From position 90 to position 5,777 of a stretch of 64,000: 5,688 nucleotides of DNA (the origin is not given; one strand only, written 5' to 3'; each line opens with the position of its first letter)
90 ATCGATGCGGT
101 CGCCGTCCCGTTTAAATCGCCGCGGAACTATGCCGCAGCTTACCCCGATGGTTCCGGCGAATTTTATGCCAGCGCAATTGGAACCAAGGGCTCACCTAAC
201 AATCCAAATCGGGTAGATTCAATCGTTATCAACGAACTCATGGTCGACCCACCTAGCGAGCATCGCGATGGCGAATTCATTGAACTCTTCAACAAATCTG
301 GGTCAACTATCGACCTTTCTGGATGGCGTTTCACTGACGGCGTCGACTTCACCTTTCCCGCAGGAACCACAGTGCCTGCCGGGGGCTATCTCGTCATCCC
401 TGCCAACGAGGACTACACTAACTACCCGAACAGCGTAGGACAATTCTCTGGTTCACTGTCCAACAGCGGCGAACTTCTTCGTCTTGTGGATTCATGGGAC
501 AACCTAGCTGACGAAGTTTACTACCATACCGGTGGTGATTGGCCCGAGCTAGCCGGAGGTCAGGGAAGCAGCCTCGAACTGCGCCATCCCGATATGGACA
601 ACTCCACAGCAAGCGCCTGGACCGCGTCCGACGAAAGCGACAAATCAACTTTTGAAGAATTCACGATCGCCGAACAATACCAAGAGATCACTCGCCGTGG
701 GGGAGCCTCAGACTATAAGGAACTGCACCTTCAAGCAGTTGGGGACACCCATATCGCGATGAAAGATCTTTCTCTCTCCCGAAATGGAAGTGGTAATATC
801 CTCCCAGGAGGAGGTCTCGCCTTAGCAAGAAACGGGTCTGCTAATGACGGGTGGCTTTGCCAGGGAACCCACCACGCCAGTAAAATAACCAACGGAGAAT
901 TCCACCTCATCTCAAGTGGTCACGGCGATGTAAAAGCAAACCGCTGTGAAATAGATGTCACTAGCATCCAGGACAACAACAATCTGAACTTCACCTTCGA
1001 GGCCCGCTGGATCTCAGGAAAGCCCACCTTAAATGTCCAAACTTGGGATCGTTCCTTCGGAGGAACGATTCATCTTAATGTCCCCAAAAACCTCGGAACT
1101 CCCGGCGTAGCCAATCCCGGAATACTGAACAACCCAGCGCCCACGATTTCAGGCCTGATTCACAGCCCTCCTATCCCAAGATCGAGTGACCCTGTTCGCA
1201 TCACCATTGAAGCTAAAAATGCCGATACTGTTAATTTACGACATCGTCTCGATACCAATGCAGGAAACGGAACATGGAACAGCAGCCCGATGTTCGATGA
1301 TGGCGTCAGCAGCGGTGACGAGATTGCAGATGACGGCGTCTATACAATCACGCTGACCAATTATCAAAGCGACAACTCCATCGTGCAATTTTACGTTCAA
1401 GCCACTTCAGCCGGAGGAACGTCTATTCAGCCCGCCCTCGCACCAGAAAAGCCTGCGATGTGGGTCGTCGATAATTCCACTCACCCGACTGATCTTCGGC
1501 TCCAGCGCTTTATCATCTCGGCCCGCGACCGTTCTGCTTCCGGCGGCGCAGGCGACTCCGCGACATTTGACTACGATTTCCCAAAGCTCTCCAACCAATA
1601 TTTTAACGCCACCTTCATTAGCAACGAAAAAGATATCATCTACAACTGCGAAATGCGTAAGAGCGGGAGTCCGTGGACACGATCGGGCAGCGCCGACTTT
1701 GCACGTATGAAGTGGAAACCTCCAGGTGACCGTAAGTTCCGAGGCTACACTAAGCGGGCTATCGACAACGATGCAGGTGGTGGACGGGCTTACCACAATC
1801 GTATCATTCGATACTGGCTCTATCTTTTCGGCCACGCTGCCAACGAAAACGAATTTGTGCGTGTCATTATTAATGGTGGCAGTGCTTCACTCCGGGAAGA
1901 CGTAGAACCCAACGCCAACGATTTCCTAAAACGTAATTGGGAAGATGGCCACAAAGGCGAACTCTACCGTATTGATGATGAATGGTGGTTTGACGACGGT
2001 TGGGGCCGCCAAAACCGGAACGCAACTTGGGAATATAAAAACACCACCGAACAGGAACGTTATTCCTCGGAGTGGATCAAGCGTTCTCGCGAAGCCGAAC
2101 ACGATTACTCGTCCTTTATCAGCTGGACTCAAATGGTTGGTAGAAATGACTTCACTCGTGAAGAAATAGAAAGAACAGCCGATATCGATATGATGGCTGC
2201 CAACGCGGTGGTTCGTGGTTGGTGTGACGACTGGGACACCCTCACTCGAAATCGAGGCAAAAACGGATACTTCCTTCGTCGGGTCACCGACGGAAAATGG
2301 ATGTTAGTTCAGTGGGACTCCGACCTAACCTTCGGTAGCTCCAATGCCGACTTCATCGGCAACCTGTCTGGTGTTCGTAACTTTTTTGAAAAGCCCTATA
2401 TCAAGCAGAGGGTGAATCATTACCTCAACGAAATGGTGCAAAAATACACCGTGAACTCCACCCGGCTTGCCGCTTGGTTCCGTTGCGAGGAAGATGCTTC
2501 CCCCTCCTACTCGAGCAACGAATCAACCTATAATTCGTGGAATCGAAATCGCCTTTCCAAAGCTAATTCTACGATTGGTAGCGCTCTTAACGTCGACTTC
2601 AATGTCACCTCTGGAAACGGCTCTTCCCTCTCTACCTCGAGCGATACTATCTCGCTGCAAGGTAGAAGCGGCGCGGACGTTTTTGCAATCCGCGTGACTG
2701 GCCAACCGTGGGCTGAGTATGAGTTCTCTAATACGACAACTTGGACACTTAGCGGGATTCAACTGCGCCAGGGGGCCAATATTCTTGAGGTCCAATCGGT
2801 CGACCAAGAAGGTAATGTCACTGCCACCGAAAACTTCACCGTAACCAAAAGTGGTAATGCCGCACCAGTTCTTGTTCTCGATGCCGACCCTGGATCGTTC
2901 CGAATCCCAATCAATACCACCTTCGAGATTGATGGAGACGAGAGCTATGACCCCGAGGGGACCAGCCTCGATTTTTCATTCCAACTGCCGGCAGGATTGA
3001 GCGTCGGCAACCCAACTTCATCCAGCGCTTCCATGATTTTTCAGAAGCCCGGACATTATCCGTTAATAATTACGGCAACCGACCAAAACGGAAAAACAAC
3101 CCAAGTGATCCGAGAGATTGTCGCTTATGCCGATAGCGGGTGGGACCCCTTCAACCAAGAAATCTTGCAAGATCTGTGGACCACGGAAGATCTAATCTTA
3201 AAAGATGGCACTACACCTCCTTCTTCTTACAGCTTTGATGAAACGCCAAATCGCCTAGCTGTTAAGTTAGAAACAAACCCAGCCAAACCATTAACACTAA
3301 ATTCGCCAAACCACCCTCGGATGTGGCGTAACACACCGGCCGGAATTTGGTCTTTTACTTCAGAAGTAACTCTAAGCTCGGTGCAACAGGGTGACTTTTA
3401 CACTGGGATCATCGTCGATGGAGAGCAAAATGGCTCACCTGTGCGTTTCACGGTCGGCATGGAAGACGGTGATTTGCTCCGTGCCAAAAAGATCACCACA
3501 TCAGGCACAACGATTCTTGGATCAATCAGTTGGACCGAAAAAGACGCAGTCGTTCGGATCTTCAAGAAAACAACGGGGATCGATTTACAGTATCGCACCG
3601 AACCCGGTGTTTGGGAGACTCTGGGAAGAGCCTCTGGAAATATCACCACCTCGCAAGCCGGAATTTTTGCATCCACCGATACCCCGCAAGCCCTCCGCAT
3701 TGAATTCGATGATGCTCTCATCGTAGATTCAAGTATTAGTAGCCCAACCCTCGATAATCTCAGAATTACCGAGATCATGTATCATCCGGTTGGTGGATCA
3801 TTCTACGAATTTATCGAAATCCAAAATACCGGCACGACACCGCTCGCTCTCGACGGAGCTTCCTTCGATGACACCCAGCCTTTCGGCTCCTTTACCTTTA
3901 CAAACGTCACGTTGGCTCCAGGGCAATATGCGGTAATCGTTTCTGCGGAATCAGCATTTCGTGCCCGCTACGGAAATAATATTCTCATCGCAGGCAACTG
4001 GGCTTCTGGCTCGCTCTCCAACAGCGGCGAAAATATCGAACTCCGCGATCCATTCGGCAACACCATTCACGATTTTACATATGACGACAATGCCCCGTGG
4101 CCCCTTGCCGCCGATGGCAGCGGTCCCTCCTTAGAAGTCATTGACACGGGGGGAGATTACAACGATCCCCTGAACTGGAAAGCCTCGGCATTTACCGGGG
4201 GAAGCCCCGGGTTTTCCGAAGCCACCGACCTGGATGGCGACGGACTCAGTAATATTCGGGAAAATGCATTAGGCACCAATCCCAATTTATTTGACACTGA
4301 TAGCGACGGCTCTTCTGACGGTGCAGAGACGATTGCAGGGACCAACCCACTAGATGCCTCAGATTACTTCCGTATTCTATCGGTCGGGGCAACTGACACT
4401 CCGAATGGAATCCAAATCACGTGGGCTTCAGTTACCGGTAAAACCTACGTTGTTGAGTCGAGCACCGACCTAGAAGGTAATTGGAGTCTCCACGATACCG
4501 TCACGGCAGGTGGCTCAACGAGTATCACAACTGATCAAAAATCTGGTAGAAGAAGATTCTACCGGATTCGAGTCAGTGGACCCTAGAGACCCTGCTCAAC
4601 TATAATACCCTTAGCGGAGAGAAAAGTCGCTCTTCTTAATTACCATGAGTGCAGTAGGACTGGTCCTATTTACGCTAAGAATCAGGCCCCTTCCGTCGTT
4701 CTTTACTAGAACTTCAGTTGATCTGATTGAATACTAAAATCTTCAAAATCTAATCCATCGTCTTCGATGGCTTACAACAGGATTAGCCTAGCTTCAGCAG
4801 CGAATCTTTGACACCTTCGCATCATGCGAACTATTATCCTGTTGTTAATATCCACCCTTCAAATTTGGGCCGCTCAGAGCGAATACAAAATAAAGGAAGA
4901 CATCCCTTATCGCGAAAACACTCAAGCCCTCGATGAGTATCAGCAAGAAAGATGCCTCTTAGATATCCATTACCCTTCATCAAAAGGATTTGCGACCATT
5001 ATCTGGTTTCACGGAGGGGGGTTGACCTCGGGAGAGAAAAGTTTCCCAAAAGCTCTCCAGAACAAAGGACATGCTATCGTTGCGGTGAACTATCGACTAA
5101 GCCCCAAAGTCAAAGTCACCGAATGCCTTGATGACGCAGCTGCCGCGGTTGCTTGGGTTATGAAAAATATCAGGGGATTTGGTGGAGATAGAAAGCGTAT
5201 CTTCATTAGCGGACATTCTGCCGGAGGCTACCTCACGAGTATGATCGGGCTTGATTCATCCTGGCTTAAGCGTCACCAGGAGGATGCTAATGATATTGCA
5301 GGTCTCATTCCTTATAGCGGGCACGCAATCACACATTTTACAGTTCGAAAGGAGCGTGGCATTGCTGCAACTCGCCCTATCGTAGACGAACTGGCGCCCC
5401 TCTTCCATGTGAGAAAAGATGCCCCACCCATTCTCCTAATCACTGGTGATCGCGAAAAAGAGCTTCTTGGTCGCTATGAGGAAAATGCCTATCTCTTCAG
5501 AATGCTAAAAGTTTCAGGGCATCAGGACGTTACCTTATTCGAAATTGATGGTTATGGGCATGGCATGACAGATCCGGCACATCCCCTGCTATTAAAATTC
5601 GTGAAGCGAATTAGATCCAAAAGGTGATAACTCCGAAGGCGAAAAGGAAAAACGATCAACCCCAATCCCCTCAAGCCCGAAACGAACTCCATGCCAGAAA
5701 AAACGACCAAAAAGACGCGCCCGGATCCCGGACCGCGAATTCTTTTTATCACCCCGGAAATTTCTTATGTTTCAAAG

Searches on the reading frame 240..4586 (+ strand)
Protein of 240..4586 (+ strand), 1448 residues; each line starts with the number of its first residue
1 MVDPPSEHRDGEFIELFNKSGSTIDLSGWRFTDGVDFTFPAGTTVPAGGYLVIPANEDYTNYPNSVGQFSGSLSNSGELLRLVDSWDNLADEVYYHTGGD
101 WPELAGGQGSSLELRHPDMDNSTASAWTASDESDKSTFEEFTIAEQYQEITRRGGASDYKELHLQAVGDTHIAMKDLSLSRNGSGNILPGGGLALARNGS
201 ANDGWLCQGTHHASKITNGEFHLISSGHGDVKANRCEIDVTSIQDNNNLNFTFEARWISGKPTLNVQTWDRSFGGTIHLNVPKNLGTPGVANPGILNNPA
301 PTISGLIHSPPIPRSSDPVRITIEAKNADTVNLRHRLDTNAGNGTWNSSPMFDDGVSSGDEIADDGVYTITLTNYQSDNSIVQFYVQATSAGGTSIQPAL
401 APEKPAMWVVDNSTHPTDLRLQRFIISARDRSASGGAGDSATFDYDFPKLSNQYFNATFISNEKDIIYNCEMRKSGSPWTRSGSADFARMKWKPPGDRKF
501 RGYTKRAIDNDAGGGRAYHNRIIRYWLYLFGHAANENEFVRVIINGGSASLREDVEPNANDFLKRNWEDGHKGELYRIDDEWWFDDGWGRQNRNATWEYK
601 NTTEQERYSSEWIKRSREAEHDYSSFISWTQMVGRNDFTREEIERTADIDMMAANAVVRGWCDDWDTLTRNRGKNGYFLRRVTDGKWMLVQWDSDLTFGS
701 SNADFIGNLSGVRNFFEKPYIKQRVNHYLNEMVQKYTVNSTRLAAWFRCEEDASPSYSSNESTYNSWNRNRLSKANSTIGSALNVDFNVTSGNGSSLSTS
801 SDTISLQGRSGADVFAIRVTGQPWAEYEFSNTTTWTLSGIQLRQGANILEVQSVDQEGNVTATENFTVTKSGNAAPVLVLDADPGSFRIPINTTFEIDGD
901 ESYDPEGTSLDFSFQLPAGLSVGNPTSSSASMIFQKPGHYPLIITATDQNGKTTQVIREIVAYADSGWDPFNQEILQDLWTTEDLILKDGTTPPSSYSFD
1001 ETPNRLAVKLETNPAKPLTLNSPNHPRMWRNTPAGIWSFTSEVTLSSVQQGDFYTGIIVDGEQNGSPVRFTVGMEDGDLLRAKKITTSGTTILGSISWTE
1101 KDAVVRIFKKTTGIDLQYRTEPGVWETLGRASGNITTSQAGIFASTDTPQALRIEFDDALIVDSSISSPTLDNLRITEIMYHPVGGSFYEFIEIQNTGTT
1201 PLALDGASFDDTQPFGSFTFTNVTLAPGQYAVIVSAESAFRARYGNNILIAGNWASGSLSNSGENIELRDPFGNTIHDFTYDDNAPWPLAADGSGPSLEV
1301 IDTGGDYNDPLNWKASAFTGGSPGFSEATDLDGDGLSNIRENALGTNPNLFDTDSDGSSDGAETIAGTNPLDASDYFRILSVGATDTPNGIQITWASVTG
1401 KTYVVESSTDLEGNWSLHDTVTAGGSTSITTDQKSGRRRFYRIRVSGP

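Call 16: search_protein_families(library=pfam, proteins=[window:240-4586:+], max_evalue=0.001)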
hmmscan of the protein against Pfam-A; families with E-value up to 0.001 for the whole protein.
window:240-4586:+ (1448 aa): 4 families
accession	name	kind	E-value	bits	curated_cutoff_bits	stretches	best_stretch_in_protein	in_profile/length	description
PF00932.25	LTD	-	4.8e-33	114.2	34.3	2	3-95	16-107/109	Lamin Tail Domain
PF08757.17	CotH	-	3e-10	40.5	23.8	1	497-722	28-253/322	CotH kinase protein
PF18884.5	TSP3_bac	-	3.5e-09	36.8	25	2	1330-1349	1-20/22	Bacterial TSP3 repeat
PF00801.26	PKD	-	4.3e-07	30.3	23.5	1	892-957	16-76/80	PKD domain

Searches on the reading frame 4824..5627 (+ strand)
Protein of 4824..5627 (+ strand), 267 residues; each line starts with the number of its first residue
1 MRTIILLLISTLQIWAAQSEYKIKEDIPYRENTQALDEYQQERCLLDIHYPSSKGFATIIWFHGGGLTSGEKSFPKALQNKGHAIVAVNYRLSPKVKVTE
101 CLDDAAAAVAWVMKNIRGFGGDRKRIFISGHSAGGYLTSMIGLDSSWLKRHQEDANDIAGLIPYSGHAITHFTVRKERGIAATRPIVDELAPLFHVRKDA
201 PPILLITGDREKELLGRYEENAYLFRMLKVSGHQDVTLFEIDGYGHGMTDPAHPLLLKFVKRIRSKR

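Call 16: search_protein_families(library=pfam, proteins=[window:4824-5627:+], max_evalue=0.001)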
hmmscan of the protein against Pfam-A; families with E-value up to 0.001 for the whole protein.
window:4824-5627:+ (267 aa): 4 families
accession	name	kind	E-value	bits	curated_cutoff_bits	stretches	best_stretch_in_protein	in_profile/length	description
PF20434.5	BD-FAE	-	7.3e-24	84.9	26.8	1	46-146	1-111/215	BD-FAE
PF07859.19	Abhydrolase_3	-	4e-18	66.4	25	1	59-143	1-90/210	alpha/beta hydrolase fold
PF00135.34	COesterase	-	9e-17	61.6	27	1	35-183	80-230/515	Carboxylesterase family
PF00326.27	Peptidase_S9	-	4.7e-08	33.2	22.6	1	99-252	42-193/213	Prolyl oligopeptidase family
